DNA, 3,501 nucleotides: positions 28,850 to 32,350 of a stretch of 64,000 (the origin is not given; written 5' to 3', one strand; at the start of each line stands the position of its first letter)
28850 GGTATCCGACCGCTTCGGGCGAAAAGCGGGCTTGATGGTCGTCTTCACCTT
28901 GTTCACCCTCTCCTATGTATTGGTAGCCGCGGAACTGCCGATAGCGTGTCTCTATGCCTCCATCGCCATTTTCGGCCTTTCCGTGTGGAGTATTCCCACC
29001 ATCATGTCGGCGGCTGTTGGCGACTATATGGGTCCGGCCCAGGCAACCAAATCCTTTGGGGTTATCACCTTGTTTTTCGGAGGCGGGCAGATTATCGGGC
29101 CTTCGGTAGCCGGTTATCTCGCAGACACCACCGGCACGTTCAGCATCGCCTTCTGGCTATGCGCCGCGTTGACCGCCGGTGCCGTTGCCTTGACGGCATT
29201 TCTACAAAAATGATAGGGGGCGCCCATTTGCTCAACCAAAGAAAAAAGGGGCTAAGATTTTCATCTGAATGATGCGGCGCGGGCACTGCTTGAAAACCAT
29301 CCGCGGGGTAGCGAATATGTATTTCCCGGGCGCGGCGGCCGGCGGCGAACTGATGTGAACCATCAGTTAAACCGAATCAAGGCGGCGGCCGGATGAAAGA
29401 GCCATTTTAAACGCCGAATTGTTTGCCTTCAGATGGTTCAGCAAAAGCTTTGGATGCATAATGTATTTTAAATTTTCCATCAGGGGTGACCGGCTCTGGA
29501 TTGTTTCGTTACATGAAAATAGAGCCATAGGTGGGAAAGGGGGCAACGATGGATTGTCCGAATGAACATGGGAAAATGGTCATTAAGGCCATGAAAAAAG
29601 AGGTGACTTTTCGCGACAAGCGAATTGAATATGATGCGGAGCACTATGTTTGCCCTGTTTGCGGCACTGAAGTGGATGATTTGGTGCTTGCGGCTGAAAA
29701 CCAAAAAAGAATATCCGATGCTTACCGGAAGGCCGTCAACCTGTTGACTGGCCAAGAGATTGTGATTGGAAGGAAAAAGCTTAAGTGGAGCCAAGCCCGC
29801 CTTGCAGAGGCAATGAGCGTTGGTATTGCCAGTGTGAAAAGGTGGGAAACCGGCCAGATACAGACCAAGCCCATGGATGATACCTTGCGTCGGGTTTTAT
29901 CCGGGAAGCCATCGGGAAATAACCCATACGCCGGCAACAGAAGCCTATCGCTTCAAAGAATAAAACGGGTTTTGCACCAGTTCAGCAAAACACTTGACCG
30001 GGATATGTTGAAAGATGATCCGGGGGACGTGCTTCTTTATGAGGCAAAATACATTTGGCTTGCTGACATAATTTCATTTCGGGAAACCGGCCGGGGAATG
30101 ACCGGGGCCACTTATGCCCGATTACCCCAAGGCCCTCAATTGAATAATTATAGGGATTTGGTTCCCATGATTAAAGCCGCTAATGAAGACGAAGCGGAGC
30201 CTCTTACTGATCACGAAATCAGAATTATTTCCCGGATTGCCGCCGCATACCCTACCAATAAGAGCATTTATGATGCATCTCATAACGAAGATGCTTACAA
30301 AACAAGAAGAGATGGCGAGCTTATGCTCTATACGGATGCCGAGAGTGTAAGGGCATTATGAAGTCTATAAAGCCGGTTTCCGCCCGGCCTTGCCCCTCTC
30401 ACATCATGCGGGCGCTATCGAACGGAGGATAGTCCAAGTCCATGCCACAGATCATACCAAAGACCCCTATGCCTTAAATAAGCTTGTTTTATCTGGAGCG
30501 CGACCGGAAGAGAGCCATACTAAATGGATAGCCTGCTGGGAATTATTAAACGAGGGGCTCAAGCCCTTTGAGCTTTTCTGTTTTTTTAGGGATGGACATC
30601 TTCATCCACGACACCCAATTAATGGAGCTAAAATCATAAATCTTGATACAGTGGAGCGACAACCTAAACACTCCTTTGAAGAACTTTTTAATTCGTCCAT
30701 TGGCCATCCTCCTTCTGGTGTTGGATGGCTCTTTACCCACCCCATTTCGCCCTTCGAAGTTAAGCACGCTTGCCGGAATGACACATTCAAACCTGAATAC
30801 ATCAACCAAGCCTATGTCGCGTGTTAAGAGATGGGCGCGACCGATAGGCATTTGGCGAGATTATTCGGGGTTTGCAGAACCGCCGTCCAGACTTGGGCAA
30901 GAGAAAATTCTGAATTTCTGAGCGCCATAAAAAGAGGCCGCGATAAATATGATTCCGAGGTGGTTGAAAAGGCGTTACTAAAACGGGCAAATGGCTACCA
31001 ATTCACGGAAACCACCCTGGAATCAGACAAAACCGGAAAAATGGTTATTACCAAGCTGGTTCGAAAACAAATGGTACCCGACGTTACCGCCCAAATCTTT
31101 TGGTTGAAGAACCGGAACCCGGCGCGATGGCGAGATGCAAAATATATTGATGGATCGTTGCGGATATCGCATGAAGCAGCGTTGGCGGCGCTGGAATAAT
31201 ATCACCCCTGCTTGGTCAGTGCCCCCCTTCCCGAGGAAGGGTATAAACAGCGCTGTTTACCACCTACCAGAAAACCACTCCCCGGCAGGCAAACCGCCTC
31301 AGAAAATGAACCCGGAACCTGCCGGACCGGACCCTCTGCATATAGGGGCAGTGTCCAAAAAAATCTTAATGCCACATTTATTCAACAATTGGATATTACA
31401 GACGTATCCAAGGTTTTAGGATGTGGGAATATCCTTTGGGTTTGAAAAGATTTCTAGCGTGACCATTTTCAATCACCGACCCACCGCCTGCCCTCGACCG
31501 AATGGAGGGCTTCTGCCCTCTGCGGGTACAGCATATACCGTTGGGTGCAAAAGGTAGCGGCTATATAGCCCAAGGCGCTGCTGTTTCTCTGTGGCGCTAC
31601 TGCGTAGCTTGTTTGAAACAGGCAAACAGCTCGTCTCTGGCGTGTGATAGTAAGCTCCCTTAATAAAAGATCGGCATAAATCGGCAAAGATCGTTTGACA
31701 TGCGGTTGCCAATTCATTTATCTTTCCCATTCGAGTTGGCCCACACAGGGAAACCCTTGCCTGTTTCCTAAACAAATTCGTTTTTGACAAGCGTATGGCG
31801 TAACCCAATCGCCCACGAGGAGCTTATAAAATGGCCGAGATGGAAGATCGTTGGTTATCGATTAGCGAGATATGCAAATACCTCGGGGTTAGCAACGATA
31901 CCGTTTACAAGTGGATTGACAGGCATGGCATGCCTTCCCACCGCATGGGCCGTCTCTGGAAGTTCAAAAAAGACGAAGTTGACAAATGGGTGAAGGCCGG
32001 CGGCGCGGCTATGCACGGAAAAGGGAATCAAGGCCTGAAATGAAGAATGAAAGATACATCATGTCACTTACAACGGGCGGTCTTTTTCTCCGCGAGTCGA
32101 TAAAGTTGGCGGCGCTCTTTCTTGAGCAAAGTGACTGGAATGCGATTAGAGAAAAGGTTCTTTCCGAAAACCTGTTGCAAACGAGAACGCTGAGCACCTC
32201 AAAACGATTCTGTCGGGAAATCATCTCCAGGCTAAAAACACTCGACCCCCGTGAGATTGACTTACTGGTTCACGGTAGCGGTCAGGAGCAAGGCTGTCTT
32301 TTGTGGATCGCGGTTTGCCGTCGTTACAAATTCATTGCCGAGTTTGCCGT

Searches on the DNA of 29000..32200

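Call 62: search_rna_families(source=window, start=29000, end=32200, threshold=evalue, max_evalue=1)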
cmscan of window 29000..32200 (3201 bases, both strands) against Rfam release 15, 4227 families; matches with E-value up to 1: 0.
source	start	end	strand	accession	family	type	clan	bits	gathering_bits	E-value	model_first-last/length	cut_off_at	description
